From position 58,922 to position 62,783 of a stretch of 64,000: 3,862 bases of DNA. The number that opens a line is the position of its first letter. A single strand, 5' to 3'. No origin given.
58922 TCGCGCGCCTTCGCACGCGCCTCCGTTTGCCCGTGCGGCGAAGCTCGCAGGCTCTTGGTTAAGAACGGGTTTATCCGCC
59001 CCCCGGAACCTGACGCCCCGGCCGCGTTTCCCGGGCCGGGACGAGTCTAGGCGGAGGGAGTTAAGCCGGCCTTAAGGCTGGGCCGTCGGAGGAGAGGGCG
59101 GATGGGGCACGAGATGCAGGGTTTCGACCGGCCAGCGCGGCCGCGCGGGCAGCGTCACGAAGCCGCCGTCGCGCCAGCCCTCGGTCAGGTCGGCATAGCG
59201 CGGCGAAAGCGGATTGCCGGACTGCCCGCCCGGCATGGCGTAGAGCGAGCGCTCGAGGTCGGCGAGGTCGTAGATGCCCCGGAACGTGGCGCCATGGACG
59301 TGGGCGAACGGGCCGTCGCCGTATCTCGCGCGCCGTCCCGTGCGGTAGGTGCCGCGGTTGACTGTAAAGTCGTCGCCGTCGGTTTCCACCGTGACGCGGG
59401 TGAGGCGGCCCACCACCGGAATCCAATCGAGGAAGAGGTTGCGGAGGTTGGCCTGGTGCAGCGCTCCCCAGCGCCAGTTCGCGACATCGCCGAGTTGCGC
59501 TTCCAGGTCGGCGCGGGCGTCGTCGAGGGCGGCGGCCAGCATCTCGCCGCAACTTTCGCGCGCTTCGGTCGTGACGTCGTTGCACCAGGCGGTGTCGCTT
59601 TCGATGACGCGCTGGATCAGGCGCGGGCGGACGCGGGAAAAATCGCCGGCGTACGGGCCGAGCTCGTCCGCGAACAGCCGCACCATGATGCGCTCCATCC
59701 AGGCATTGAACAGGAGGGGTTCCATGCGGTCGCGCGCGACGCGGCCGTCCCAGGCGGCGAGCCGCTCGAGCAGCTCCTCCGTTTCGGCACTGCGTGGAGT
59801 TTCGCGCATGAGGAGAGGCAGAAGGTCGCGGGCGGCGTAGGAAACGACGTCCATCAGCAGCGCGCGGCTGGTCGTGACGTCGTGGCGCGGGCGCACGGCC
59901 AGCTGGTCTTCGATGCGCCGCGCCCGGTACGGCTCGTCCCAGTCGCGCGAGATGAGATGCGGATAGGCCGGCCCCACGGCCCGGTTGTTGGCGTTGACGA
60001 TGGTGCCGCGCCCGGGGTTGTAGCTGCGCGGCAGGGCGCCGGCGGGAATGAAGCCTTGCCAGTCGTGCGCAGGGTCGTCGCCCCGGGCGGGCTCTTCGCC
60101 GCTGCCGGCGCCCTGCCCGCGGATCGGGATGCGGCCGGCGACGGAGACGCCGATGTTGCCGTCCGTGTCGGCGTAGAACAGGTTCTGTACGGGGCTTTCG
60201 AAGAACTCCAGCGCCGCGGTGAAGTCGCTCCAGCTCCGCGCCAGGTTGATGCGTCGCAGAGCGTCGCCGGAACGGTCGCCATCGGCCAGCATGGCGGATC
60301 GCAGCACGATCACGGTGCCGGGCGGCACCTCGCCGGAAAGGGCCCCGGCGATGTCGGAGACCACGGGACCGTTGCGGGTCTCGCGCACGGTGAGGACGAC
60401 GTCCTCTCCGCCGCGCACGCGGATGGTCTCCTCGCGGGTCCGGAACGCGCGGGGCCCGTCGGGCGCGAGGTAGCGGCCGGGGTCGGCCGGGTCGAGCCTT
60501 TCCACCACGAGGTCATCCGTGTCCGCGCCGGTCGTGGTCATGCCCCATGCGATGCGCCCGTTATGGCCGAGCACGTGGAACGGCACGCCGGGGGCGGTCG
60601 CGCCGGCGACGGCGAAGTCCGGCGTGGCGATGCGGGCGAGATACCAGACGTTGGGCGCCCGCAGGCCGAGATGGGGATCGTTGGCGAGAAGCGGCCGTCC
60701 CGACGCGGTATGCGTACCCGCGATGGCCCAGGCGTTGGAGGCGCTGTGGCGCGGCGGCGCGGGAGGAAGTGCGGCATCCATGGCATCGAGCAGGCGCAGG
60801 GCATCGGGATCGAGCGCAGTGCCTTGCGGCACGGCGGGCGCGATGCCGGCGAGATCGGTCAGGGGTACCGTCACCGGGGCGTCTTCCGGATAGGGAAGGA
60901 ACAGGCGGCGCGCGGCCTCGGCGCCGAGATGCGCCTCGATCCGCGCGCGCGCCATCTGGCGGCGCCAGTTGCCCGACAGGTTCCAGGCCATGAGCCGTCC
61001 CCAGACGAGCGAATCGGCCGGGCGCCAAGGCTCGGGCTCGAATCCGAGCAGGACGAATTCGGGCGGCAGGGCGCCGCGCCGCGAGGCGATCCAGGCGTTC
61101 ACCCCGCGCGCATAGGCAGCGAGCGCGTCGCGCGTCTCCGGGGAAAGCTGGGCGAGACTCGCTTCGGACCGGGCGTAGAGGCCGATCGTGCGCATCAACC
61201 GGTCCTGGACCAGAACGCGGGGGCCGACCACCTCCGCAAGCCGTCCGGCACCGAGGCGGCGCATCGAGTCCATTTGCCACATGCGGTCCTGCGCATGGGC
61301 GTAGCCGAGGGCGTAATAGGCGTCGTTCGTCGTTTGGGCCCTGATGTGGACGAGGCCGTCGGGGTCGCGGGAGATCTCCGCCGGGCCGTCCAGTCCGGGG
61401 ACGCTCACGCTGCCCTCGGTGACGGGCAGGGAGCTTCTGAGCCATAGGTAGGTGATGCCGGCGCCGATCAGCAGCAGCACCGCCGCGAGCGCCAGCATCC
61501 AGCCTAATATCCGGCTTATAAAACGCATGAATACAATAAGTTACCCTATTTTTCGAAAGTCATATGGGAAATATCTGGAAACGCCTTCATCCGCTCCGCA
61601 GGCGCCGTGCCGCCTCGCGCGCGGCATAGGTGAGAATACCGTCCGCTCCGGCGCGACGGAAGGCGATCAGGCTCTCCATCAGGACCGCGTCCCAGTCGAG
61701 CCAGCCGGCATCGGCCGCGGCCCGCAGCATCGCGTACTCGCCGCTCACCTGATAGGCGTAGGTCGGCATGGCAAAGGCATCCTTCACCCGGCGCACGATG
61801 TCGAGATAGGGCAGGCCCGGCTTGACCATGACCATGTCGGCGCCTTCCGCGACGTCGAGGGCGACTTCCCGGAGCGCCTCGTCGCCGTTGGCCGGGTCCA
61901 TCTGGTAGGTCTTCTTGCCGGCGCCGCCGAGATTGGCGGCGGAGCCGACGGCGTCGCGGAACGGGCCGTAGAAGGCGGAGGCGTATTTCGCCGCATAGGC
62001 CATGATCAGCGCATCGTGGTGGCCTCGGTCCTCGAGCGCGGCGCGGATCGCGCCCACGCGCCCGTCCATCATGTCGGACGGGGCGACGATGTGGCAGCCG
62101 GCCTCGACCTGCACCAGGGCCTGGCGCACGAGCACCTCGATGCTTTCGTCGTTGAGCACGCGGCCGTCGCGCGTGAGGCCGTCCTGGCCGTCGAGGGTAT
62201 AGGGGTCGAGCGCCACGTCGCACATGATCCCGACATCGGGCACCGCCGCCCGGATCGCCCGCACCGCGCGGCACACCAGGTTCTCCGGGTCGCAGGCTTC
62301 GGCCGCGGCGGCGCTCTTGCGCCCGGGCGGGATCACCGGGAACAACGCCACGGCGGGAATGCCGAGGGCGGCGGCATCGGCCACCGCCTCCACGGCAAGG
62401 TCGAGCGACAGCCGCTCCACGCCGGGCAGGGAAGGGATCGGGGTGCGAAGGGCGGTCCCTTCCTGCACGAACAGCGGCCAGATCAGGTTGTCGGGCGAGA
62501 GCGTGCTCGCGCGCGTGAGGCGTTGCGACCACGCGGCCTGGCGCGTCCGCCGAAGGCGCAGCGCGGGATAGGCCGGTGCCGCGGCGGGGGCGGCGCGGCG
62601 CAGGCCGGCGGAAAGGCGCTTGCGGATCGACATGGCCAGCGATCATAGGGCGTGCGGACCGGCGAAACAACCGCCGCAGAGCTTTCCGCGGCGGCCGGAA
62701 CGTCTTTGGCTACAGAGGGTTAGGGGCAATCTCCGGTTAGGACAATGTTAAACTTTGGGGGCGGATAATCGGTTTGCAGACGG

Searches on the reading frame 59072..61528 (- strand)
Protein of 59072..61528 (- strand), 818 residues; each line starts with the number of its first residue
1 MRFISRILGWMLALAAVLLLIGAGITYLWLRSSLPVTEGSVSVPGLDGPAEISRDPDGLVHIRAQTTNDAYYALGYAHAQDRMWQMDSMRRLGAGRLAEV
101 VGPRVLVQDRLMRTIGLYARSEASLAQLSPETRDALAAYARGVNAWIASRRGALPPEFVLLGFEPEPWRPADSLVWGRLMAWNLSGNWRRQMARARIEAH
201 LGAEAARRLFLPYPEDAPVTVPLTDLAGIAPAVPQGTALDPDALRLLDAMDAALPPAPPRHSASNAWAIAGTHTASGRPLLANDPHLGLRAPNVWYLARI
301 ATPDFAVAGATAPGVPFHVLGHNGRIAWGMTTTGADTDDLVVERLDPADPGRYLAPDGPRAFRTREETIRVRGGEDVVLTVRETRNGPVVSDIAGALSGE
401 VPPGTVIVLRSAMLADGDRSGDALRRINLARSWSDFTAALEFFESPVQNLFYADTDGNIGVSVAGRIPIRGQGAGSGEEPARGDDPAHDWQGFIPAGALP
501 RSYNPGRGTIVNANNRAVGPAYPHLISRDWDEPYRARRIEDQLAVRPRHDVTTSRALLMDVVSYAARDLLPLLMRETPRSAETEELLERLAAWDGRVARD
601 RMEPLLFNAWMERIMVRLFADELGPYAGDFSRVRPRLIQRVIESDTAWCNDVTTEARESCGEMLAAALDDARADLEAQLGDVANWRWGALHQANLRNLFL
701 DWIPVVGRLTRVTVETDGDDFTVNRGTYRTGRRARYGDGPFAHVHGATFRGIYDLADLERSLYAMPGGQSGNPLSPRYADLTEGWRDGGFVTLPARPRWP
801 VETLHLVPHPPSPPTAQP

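Call 66: search_protein_families(library=pfam, proteins=[window:59072-61528:-])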
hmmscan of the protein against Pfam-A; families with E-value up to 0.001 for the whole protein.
window:59072-61528:- (818 aa): 1 family
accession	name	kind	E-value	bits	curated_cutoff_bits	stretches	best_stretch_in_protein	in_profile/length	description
PF01804.23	Penicil_amidase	-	1.1e-225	752.1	21.3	1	49-796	1-669/675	Penicillin amidase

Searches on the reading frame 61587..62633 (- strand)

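Call 66: search_protein_families(library=pfam, proteins=[window:61587-62633:-])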
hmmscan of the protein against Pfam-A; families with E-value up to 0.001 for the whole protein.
window:61587-62633:- (348 aa): 1 family
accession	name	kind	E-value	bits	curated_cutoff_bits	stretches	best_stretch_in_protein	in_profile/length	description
PF00490.27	ALAD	-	1e-131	439.3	24.6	1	26-343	3-316/317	Delta-aminolevulinic acid dehydratase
